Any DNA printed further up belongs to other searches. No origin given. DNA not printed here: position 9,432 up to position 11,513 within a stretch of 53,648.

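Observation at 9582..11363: FtsA fused in frame to a complete ribulose-phosphate 3-epimerase-like barrel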

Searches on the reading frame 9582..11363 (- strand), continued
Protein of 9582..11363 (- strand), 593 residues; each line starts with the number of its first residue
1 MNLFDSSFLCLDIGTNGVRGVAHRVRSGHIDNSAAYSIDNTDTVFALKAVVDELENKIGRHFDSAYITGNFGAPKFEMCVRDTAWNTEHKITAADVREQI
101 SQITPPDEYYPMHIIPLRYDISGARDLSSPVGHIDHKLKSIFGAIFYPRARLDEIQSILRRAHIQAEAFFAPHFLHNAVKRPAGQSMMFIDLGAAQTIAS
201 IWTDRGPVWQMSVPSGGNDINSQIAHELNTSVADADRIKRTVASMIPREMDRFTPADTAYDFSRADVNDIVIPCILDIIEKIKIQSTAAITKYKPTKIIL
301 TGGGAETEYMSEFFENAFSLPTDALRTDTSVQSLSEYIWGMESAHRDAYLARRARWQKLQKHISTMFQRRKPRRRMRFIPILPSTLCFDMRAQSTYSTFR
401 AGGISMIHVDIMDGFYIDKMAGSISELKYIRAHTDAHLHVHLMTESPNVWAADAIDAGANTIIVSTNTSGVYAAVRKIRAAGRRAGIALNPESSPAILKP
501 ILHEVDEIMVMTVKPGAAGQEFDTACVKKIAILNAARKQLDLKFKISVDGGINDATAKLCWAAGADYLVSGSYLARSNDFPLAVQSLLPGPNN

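Call 17: search_protein_representatives(protein=window:9582-11363:-)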
Query: 593 residues. Proteins with E-value up to 0.001 (for the whole library): 10792; up to 1e-10: 4187; up to 1e-30: 35. The best 150 are listed.
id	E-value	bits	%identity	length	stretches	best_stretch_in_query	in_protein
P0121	4.2e-196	669.4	53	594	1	1-588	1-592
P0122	4.1e-176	603.4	59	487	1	1-455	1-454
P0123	1.7e-170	584.8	47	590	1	1-588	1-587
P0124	2.2e-163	561.4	43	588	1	1-588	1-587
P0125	8.2e-148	510.0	43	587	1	1-588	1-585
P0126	2.8e-133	462.0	41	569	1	22-588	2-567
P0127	4.0e-132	458.2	43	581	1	1-588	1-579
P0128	8.9e-131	453.7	38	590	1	4-589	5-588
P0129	8.4e-121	420.8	47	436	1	159-588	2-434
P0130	4.7e-115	401.8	37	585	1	1-588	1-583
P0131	4.7e-114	398.5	41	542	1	42-590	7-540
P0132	5.5e-105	368.6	43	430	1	1-428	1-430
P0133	4.3e-104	365.6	37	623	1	2-589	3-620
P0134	4.5e-102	359.0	54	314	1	276-590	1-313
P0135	4.6e-89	316.0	30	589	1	2-588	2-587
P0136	1.8e-85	304.2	68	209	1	382-588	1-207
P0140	1.5e-76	274.7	30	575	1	1-587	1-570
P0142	1.2e-71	258.5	32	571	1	6-589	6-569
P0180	9.5e-28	113.6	35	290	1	379-587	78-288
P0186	1.7e-27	112.8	37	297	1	399-587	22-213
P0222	2.9e-26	108.7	36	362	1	370-587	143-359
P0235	8.0e-26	107.2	32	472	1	361-581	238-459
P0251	2.8e-25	105.4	34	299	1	375-575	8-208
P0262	3.8e-25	105.0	37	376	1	379-574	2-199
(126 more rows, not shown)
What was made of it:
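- About 20 clusters (at 50% identity) of full-length fusions reach down to 30% identity (call 17).
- Tried and rejected: The apparent split genes and short hits in call 17 (P0136, P0132, P0122 and others).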

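Call 35: find_related_loci(query=A4, collection=genome_contigs, flank=10000)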
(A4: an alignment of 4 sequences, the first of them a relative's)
Query A4 (571 aa) in genome_contigs; peptide patterns used: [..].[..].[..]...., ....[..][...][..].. (x = any residue, [..] = any of these).
600 stretches matched a pattern (row limit reached: there are more); 566 encode a relative of the query (tblastn E <= 1e-3); the best 80 are kept; 80 distinct loci.
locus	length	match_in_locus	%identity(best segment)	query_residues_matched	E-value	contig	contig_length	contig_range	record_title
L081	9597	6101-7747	45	5-571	4e-151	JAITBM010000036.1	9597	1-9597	MAG: Rickettsiales bacterium isolate Ncb351_bin87 k119_465173, whole genome shotgun sequence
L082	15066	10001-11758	32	7-571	4e-92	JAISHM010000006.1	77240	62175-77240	MAG: Rickettsiales bacterium isolate Hm464_bin176 k119_1042632, whole genome shotgun sequence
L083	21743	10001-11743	31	7-568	3e-88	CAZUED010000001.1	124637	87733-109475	MAG TPA_asm: uncultured Muribaculaceae bacterium isolate SRP192927_co1_66 genome assembly, contig: NODE_76_length_124637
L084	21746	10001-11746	34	6-570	6e-86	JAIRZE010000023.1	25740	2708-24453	MAG: Rickettsiales bacterium isolate Gsp477_bin73 k119_2419144, whole genome shotgun sequence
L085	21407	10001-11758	32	7-568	5e-85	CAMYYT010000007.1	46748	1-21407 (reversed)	MAG TPA_asm: uncultured proteobacterium isolate SRR10912537_bin.24_metaWRAP_v1.3_MAG genome assembly, contig: ERZ1421001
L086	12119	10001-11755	33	6-570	1e-84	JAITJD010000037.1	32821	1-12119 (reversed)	MAG: Rickettsiales bacterium isolate Pcl387_bin15 k119_2774540, whole genome shotgun sequence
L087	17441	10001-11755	31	7-570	4e-83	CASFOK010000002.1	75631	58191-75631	uncultured proteobacterium isolate SI.B28.metabat-bins.76 genome assembly, contig: SI.B28.metabat-bins.76.fa_k141_21636,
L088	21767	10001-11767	30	7-570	4e-82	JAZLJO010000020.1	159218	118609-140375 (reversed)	MAG: Candidatus Enterousia sp. isolate T1900044962_TA20190024.MAGScoT_cleanbin_000037 SGB_3966_k141_52346, whole genome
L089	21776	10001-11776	30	1-568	4e-80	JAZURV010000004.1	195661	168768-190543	MAG: Candidatus Enterousia sp. isolate T1900044850_TS20190316.MAGScoT_cleanbin_000038 SGB_3006_k141_34778, whole genome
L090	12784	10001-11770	31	1-570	3e-80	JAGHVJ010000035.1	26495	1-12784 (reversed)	MAG: Candidatus Enterousia onthequi isolate E5_MB2_19 c_000000502269, whole genome shotgun sequence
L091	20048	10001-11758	30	7-568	4e-79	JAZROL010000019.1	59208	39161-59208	MAG: Candidatus Enterousia sp. isolate T1900045392_YK20190082.MAGScoT_cleanbin_000031 SGB_6938_k141_1438807, whole genom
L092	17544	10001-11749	30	7-570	5e-78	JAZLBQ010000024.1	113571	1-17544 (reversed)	MAG: Candidatus Enterousia sp. isolate T1900045063_TC20190056.MAGScoT_cleanbin_000013 SGB_4572_k141_1978705, whole genom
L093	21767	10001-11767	29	7-570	7e-78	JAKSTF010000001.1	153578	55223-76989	MAG: Alphaproteobacteria bacterium isolate Horse_feces300 MAG300_1, whole genome shotgun sequence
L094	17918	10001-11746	32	6-568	5e-77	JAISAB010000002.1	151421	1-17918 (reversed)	MAG: Rickettsiales bacterium isolate Gx481_bin12 k119_1141235, whole genome shotgun sequence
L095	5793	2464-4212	30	7-570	7e-77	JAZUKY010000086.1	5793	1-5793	MAG: Candidatus Enterousia sp. isolate T1900045247_TH20190017.MAGScoT_cleanbin_000110 SGB_5674_k141_532271, whole genome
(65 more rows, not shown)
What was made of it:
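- Tried and rejected: A 4-sequence alignment worked (call 35).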

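Call 36: predict_structure(alignment_id=A2)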
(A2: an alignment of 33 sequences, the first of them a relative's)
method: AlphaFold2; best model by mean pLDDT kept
length: 593 residues; sequences in the alignment: 33
mean_pLDDT: 92.2   pTM: 0.60
mean pLDDT of the five models: 92.2, 92.1, 91.2, 90.7, 90.7
residues with pLDDT >= 90: 494; 70-90: 77; 50-70: 13; < 50: 9
segments of 3 or more residues with pLDDT < 50: 369-375
pLDDT, mean of each block of 10 residues (from residue 1): 92 93 94 94 94 96 96 95 96 96 95 95 92 97 96 96 96 93 94 94 94 94 96 92 91 91 95 96 96 96 92 95 93 97 93 90 68 62 94 94 94 76 90 95 91 95 90 93 95 90 94 77 93 95 95 95 97 93 91 52
secondary structure, 60 per line:
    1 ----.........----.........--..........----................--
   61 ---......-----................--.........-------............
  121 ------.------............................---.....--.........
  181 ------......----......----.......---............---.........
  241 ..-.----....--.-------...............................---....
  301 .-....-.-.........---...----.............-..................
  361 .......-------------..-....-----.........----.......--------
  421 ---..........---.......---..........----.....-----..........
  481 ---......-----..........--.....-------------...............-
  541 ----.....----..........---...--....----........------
elements in order: E5-13 E18-26 E29-38 H43-58 E64-69 E75-90 H93-101 E109-120 E134-148 H149-161 E165-169 H172-180 E187-192 E197-202 E207-213 H217-228 H232-242 H249-252 H264-293 E297-301 H303-306 H310-318 E322-324 H329-341 H343-367 H393-401 E406-412 H424-433 E437-443 H447-456 E461-465 H471-480 E484-489 H495-504 E507-511 H525-539 E545-549 H554-563 E567-569 H572-575 H580-587
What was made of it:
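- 10314..11363 (-): FtsA core, residues 1-350: actin/ASKHA fold with a 1C (SHS2) subdomain. ATP motifs are phosphate-1 D12-I-G-T, phosphate-2 D191-L-G-x-x-x-T197 and adenosine G302-G-G-A. AF2 pLDDT is above 90 (call 36).
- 10263..10310 (-): Residues 352-367 (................): a cationic amphipathic helix, inferred to be the relic of the FtsA C-terminal membrane-targeting helix. F367 aligns with the last residue of E. coli FtsA. The model is helical over 343-367 (call 36).
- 10233..10262 (-): Residues 368-377 (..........): a disordered Lys/Arg-rich connector, inferred to be the former ftsA-rpe intergenic spacer plus the Rpe N-terminus. pLDDT is below 50 for residues 369-375 (call 36).
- On FtsA: The AF2 model has pLDDT 92 (call 36).
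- AF2 gives pTM 0.60 with a disordered connector, so no confident inter-domain packing is predicted (call 36).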

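Call 41: fold_search(model_id=the predicted structure, library=pdb)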
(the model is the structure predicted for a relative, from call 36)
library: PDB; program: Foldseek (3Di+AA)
matches with E <= 10: 1827; with E <= 0.001: 857
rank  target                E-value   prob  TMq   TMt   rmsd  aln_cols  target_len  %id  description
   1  1e4g                  1.6e-22  1.00  0.46  0.70   3.9       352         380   16  FtsA (ATP-bound form) from Thermotoga maritima (released 2000-10-18)
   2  3wt0_D                1.8e-22  1.00  0.45  0.66   5.7       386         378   16  Crystal Structure Analysis of Cell Division Protein (released 2015-04-29)
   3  3wt0_C                2.1e-22  1.00  0.44  0.66   6.0       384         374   17  Crystal Structure Analysis of Cell Division Protein (released 2015-04-29)
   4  3wt0_A                4.5e-22  1.00  0.45  0.66   7.2       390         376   16  Crystal Structure Analysis of Cell Division Protein (released 2015-04-29)
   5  3wqt_C                1.5e-21  1.00  0.45  0.67   5.8       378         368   16  Staphylococcus aureus FtsA complexed with AMPPNP (released 2014-10-08)
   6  7q6f_A                2.2e-21  1.00  0.49  0.73   4.3       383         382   17  Vibrio maritimus FtsA 1-396 ATP, double filament (released 2022-09-21)
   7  3wqu_D                2.6e-21  1.00  0.43  0.64   7.7       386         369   16  Staphylococcus aureus FtsA complexed with ATP (released 2014-10-08)
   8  7q6i_B                3.1e-21  1.00  0.48  0.72   4.9       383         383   18  Vibrio maritimus FtsA 1-396 ATP and FtsN 1-29, bent tetramers in double filament arrangement (released 2022-09-21)
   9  3wqt_A                3.1e-21  1.00  0.43  0.65   6.0       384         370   16  Staphylococcus aureus FtsA complexed with AMPPNP (released 2014-10-08)
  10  3wqu_B                3.9e-21  1.00  0.45  0.67   5.7       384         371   16  Staphylococcus aureus FtsA complexed with ATP (released 2014-10-08)
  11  4a2a_A                5.4e-21  1.00  0.46  0.71   3.6       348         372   16  Thermotoga maritima FtsA:FtsZ(336-351) (released 2012-04-25)
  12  7q6g                  7.6e-21  1.00  0.48  0.70   5.4       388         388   16  Xenorhabdus poinarii FtsA 1-396 ADP (released 2022-09-21)
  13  4a2a_B                1.7e-20  1.00  0.45  0.69   4.3       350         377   17  Thermotoga maritima FtsA:FtsZ(336-351) (released 2012-04-25)
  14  7q6i_D                2.2e-20  1.00  0.47  0.73   4.7       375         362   18  Vibrio maritimus FtsA 1-396 ATP and FtsN 1-29, bent tetramers in double filament arrangement (released 2022-09-21)
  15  7q6d                  2.6e-20  1.00  0.47  0.69   4.0       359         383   16  E. coli FtsA 1-405 ATP 3 Ni (released 2022-09-21)
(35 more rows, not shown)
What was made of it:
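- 10314..11363 (-): Foldseek gives FtsA 1e4g E 1.6e-22 and 7q6f TM 0.73, against PilM TM 0.53 (call 41).
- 9600..10232 (-): Rpe (beta/alpha)8 barrel, residues 378-588. It has Ser384, the metal/catalytic tetrad His408, Asp410, His441 and Asp549, the Met cushion (412, 443, 510/512), and the phosphate-binding segments P515-G-A-A-G-Q, D549-G-G and G571-S. Foldseek against 2FLI gives TM 0.92 and rmsd 1.4 Å (call 41).
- On FtsA: Foldseek's top 19 hits are all FtsA, with TM 0.64-0.73 normalised to the target (call 41).
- On Ribulose-phosphate 3-epimerase (Rpe, PF00834): Foldseek against 2FLI gives TM 0.92 and rmsd 1.4 Å over 211 columns (call 41).
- Foldseek TM (normalised to target) 0.70-0.73 for FtsA against 0.53 for PilM (call 41).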

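Call 44: find_encoding_contigs(protein=P0140, flank=10000, max_places=3)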
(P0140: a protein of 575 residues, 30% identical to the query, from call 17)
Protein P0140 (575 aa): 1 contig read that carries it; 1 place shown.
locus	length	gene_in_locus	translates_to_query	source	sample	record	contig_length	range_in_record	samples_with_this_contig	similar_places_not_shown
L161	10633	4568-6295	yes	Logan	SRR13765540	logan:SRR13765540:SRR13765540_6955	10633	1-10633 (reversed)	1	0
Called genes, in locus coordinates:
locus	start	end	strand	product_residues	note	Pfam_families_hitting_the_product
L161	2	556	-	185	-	?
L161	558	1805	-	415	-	PF12704:MacB_PCD, PF02687:FtsX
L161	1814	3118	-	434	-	-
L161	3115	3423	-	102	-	-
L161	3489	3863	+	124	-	-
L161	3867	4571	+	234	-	PF03799:FtsQ_DivIB_C (weak)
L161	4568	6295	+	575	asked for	PF00834:Ribul_P_3_epim (weak)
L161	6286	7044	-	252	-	-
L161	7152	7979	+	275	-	-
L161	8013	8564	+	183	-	PF09411:PagL (weak)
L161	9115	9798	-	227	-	PF03167:UDG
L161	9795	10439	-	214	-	-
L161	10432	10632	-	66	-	?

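Call 45: find_encoding_contigs(protein=P0135, flank=10000, max_places=3)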
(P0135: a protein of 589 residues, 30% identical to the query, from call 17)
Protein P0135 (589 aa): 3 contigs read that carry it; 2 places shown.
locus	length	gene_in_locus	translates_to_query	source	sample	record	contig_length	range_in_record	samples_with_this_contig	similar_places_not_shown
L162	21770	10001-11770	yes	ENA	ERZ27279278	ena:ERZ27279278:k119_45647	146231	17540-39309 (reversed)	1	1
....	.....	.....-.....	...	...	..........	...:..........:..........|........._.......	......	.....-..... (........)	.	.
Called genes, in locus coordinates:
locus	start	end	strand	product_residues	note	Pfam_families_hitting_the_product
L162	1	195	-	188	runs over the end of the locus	-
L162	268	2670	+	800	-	PF02518:HATPase_c, PF00204:DNA_gyraseB, PF01751:Toprim, PF00986:DNA_gyraseB_C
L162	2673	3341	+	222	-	-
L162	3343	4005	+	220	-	PF03167:UDG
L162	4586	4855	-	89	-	-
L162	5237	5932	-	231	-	PF02463:SMC_N, PF00005:ABC_tran, PF13304:AAA_21 (faint)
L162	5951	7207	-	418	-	PF12704:MacB_PCD, PF02687:FtsX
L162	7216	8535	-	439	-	-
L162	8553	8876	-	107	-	-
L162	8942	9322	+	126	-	-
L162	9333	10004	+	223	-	PF03799:FtsQ_DivIB_C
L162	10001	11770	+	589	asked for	PF00834:Ribul_P_3_epim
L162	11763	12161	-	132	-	PF02367:TsaE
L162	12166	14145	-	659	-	PF00270:DEAD (weak), PF04851:ResIII, PF17757:UvrB_inter, PF27431:UvrB_3rd, PF00271:Helicase_C, PF12344:UvrB, PF02151:UVR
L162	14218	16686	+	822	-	PF05170:AsmA (faint)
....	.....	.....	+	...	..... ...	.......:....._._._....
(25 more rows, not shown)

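Call 53: find_encoding_contigs(protein=P0136, flank=5000, max_places=3)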
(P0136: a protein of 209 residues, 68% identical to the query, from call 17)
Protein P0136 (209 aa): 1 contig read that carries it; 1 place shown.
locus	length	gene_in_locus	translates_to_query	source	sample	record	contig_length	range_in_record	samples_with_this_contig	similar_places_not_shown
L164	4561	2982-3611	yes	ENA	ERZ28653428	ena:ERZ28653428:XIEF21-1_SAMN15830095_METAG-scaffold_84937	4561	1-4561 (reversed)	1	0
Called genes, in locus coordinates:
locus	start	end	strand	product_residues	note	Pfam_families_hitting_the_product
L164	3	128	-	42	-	?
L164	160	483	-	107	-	-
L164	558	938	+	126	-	-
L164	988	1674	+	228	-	PF03799:FtsQ_DivIB_C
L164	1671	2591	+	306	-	PF14450:FtsA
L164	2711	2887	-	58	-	-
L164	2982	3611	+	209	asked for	PF00834:Ribul_P_3_epim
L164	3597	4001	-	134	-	PF02367:TsaE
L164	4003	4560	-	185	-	?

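Call 56: find_encoding_contigs(protein=P0002, flank=3000, max_places=1)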
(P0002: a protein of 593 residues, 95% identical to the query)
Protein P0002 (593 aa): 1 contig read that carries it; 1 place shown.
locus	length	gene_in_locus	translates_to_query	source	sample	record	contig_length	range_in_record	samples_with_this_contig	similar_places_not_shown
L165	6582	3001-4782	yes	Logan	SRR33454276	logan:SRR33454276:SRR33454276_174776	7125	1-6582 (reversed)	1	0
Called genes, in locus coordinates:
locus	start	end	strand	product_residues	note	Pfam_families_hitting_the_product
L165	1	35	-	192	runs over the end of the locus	?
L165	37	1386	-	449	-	-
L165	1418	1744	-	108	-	-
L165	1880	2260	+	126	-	-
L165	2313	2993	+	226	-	PF03799:FtsQ_DivIB_C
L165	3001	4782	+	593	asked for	PF14450:FtsA, PF00834:Ribul_P_3_epim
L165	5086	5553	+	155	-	-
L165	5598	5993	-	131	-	PF02367:TsaE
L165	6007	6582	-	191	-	?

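Call 57: find_encoding_contigs(protein=P0004, flank=3000, max_places=1)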
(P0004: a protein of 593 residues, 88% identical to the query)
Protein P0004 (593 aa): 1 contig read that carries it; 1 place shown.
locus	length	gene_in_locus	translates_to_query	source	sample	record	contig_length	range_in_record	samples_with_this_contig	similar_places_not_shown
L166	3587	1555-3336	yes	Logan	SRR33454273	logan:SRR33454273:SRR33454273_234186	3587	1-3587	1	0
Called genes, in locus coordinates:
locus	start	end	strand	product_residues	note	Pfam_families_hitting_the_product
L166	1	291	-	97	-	?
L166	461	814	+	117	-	-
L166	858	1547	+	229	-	PF03799:FtsQ_DivIB_C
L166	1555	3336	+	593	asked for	PF11104:PilM_2 (faint), PF14450:FtsA, PF00834:Ribul_P_3_epim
